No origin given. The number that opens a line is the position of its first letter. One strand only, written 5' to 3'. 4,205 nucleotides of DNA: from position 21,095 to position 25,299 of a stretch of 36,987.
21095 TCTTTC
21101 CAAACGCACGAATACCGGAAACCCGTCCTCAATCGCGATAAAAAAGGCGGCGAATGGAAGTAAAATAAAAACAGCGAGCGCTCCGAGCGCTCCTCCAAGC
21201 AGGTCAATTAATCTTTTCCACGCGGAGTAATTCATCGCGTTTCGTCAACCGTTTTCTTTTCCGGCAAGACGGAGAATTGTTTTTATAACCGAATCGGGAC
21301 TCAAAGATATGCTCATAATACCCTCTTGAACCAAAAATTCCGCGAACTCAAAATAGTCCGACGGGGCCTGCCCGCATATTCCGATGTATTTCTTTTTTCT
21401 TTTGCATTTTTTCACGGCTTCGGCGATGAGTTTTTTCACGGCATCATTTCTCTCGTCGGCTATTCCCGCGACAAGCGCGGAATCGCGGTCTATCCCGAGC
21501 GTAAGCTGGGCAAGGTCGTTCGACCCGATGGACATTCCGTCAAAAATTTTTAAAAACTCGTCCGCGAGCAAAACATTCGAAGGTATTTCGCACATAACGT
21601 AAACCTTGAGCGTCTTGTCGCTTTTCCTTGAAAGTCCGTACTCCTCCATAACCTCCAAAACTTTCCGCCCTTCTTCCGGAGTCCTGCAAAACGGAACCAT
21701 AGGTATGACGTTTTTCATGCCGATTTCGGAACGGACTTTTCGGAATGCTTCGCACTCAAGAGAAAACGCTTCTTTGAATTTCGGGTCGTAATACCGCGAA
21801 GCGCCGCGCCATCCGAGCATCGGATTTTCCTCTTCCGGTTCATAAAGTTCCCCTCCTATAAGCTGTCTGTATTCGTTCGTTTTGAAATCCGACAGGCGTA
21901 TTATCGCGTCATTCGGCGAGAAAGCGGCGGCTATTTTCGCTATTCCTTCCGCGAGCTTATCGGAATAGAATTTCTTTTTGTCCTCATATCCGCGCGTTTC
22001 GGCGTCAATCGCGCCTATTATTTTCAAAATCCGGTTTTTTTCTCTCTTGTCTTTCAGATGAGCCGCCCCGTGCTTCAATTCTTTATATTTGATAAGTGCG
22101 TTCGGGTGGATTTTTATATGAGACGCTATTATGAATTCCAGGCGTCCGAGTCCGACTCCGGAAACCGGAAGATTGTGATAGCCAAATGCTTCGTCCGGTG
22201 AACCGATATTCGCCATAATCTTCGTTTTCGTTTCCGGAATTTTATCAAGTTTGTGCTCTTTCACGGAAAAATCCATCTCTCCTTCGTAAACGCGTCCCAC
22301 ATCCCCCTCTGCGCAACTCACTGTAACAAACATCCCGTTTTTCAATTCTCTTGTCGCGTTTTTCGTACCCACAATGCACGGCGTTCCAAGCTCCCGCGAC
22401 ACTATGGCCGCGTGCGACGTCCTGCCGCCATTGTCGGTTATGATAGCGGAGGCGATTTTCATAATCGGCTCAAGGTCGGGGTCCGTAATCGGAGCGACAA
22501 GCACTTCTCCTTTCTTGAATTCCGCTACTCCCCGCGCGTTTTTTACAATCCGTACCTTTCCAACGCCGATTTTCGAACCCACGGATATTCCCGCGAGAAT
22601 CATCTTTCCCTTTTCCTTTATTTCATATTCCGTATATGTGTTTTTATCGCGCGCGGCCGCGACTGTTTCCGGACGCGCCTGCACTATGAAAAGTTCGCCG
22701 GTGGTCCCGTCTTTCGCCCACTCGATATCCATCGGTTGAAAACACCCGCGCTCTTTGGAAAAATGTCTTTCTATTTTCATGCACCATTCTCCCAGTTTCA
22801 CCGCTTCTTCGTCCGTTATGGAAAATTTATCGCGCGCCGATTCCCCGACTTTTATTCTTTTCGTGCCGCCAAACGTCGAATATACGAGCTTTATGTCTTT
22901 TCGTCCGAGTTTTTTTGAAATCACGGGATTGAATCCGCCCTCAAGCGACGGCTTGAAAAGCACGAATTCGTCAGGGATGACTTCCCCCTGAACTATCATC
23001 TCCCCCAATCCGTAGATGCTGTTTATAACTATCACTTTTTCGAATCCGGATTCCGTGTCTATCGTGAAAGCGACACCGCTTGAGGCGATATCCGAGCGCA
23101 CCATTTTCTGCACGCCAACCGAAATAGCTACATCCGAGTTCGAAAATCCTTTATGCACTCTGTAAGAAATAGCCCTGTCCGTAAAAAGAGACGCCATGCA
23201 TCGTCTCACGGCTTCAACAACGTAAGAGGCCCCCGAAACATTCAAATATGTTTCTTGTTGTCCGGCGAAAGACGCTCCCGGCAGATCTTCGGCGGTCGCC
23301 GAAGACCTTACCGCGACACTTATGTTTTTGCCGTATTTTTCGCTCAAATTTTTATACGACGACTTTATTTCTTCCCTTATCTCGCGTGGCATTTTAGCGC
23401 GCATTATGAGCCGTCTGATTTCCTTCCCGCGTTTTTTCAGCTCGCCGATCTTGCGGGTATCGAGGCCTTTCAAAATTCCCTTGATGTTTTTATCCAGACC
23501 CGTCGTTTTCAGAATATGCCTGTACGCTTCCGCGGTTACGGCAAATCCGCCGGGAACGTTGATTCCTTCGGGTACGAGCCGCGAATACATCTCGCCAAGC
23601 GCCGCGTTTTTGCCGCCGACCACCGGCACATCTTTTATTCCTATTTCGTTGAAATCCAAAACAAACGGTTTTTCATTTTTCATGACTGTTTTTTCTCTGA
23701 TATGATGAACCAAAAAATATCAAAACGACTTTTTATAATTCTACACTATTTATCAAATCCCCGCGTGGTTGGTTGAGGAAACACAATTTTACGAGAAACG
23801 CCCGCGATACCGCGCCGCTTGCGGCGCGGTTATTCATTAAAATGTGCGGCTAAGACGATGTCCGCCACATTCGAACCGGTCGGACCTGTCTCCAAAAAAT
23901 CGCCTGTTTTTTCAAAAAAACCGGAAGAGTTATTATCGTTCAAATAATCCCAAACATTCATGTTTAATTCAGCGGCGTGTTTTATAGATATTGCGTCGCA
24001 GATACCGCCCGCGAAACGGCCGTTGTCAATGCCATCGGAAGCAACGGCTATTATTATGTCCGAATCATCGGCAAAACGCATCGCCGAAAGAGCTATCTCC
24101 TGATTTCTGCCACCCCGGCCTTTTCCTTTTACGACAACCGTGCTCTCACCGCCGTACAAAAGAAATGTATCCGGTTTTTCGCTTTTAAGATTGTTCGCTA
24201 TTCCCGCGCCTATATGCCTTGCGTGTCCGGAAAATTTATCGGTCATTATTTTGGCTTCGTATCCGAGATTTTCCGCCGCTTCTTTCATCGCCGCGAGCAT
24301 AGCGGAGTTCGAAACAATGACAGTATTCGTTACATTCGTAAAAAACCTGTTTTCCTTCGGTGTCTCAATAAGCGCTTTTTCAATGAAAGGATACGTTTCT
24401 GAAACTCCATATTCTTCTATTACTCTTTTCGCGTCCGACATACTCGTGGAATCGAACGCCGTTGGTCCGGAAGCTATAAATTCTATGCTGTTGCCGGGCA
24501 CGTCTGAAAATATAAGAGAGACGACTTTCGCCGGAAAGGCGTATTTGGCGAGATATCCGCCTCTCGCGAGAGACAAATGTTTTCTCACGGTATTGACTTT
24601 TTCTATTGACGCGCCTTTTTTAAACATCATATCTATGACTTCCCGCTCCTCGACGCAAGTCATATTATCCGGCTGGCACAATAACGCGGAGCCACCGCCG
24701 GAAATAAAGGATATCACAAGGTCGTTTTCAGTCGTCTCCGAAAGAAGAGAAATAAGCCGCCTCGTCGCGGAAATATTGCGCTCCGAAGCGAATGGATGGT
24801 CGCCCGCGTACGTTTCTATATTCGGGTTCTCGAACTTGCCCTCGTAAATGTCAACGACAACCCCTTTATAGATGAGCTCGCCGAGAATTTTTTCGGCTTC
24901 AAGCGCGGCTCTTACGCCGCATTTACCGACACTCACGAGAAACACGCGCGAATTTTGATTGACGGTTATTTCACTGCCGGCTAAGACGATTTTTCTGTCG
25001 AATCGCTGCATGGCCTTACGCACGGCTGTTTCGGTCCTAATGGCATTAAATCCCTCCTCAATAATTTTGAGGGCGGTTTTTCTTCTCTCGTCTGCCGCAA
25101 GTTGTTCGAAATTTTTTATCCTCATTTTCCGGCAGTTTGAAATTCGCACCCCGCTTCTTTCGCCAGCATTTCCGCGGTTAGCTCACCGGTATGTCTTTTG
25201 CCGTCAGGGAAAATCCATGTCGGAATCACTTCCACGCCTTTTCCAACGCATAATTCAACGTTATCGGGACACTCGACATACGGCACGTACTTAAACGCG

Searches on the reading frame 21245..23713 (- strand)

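Call 37: search_protein_families(library=pfam, proteins=[window:21245-23713:-], max_evalue=0.0001)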
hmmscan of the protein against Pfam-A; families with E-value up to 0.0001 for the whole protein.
window:21245-23713:- (822 aa): 3 families
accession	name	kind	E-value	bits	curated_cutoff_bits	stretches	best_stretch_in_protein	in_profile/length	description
PF01326.24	PPDK_N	-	5.9e-117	391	27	1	30-361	2-322/328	Pyruvate phosphate dikinase, AMP/ATP-binding domain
PF02896.24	PEP-utilizers_C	-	7.2e-59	199.8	22.8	1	493-815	16-287/293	PEP-utilising enzyme, PEP-binding domain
PF00391.29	PEP-utilizers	-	1.7e-25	88.9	23.1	1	399-470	1-72/72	PEP-utilising enzyme, mobile domain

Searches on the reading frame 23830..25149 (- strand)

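Call 37: search_protein_families(library=pfam, proteins=[window:23830-25149:-], max_evalue=0.0001)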
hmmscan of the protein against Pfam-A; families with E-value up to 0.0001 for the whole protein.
window:23830-25149:- (439 aa): 2 families
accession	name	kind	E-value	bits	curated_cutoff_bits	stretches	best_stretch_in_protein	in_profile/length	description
PF13660.11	DUF4147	-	1.4e-60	205.1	23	1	26-253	2-226/234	Domain of unknown function (DUF4147)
PF05161.18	MOFRL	-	9.5e-27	93.7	28.3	1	329-430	2-106/106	MOFRL family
